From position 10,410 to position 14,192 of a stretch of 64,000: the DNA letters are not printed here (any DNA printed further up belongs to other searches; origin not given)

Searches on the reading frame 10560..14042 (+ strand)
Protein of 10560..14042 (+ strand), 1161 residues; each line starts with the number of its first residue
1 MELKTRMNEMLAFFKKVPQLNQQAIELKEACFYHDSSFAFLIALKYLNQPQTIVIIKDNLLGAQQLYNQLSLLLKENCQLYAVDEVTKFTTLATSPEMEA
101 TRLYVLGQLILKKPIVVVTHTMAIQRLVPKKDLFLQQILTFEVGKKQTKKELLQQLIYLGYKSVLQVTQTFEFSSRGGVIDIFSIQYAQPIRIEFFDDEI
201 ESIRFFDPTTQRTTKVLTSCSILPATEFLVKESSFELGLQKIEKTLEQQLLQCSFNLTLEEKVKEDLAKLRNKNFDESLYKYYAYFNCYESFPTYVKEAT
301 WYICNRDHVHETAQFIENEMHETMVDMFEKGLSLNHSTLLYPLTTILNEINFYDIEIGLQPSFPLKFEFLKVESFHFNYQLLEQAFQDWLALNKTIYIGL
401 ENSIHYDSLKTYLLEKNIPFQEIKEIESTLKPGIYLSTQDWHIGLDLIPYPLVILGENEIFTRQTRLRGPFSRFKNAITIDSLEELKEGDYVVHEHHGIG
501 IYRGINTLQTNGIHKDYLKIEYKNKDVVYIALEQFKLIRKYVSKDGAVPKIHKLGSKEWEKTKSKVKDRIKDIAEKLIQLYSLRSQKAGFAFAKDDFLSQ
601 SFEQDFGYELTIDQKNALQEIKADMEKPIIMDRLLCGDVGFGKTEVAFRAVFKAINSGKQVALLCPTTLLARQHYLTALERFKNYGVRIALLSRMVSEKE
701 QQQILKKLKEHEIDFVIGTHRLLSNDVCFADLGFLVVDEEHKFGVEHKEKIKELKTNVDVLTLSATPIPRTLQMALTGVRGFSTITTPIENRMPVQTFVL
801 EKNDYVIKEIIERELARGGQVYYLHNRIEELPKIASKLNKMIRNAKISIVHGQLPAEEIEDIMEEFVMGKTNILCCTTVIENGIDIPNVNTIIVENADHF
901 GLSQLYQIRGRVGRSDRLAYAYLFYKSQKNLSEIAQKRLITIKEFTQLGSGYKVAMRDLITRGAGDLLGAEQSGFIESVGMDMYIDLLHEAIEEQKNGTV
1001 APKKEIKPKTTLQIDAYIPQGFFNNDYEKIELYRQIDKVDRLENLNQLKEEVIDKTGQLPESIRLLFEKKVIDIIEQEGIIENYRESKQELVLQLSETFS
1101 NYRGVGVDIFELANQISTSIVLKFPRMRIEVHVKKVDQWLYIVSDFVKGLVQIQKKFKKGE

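Call 22: list_cluster_members(proteins=[window:10560-14042:+, window:15927-18110:+, window:19822-21573:+, window:43342-45273:-, window:36664-38520:+, window:48641-49657:+, window:51306-52670:-])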
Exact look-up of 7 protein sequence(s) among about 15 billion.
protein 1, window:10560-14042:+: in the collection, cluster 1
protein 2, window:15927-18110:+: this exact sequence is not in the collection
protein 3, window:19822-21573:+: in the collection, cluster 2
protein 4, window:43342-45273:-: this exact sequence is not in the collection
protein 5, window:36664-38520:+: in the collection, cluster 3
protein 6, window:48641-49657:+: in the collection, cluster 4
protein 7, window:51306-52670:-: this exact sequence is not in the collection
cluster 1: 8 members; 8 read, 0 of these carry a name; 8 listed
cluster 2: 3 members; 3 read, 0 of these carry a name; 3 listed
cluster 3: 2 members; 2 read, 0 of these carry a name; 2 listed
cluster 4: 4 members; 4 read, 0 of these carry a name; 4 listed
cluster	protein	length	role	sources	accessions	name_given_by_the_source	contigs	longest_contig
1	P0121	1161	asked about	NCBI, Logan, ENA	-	-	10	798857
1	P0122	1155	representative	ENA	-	-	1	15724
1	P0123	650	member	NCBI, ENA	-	-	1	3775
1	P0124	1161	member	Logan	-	-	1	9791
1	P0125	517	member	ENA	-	-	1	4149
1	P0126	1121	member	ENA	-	-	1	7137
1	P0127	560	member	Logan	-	-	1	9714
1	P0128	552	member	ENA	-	-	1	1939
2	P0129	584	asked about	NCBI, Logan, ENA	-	-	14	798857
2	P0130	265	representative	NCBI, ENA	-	-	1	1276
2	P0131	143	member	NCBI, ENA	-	-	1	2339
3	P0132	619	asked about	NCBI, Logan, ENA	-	-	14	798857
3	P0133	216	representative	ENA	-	-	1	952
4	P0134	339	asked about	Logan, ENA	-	-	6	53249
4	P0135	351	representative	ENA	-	-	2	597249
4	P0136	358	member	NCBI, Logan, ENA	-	-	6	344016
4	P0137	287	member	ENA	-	-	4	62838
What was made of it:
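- Tried and rejected: Cluster look-ups gave no organism names (call 22).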

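Call 30: find_encoding_contigs(protein=P0135, flank=3000, max_places=10)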
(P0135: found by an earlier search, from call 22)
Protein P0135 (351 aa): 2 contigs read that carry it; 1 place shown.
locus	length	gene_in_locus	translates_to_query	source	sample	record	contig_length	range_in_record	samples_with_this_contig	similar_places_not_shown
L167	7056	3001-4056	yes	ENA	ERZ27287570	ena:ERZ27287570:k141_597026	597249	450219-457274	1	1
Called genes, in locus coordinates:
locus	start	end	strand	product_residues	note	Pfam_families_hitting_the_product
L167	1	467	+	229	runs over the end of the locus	PF00561:Abhydrolase_1, PF12146:Hydrolase_4, PF12697:Abhydrolase_6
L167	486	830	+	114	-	PF12844:HTH_19, PF13560:HTH_31 (weak), PF01381:HTH_3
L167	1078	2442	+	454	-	PF04326:SLFN_AlbA_2, PF13749:HATPase_c_4, PF08279:HTH_11 (weak)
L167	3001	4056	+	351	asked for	-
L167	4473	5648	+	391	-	-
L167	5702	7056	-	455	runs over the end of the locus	PF00999:Na_H_Exchanger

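Call 31: find_encoding_contigs(protein=P0136, flank=3000, max_places=10)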
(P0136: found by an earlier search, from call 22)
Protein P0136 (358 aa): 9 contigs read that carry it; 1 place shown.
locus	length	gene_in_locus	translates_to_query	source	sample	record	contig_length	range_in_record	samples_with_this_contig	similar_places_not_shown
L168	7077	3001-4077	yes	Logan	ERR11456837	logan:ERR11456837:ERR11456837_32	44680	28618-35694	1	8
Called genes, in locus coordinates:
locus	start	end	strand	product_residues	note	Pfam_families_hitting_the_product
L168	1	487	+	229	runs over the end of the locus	PF00561:Abhydrolase_1, PF12146:Hydrolase_4, PF12697:Abhydrolase_6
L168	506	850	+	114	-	PF12844:HTH_19, PF13560:HTH_31 (weak), PF01381:HTH_3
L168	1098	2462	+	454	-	PF04326:SLFN_AlbA_2, PF13749:HATPase_c_4, PF08279:HTH_11 (weak)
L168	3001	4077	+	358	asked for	-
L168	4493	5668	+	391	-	-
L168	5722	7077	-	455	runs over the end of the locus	PF00999:Na_H_Exchanger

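Call 32: find_encoding_contigs(protein=P0137, flank=3000, max_places=10)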
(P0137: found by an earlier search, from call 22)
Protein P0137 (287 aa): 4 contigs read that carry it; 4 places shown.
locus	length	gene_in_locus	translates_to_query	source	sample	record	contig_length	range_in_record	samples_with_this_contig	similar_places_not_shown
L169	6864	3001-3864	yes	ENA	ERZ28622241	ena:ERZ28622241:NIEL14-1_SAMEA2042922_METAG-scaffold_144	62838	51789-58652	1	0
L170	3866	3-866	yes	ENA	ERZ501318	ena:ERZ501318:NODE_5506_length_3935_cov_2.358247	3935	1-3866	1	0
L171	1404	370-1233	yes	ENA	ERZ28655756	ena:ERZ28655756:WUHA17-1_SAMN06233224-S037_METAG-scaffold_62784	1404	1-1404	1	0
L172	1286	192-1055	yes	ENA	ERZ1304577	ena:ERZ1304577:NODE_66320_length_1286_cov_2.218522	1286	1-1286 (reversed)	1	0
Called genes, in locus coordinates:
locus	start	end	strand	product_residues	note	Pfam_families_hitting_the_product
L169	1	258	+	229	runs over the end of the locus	PF00561:Abhydrolase_1, PF12146:Hydrolase_4, PF12697:Abhydrolase_6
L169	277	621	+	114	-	PF12844:HTH_19, PF13560:HTH_31 (weak), PF01381:HTH_3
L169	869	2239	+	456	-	-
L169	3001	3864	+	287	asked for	-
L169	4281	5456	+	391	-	-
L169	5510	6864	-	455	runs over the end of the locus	PF00999:Na_H_Exchanger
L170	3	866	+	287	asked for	?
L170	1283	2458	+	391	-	-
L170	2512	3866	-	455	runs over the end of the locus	PF00999:Na_H_Exchanger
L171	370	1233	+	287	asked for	-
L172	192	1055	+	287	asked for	-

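Call 59: search_protein_families(library=pfam, proteins=[window:10560-14042:+], max_evalue=0.00001)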
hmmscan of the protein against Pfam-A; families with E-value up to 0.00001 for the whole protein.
window:10560-14042:+ (1161 aa): 6 families
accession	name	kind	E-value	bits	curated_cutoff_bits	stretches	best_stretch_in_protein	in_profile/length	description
PF00271.37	Helicase_C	-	4.8e-26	91.6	23.5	1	802-915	2-109/110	Helicase conserved C-terminal domain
PF00270.35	DEAD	-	6.4e-26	91.5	26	1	614-773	4-165/167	DEAD/DEAH box helicase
PF17757.6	UvrB_inter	-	1.3e-24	86.6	22.9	1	139-228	1-91/91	UvrB interaction domain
PF02559.22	CarD_TRCF_RID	-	4.9e-20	71.8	23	1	486-542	1-57/57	CarD-like/TRCF RID domain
PF03461.20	TRCF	-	9.4e-14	52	25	1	1012-1097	1-86/95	TRCF domain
PF04851.21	ResIII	-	2.7e-10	40.8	22.5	1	610-767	4-162/164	Type III restriction enzyme, res subunit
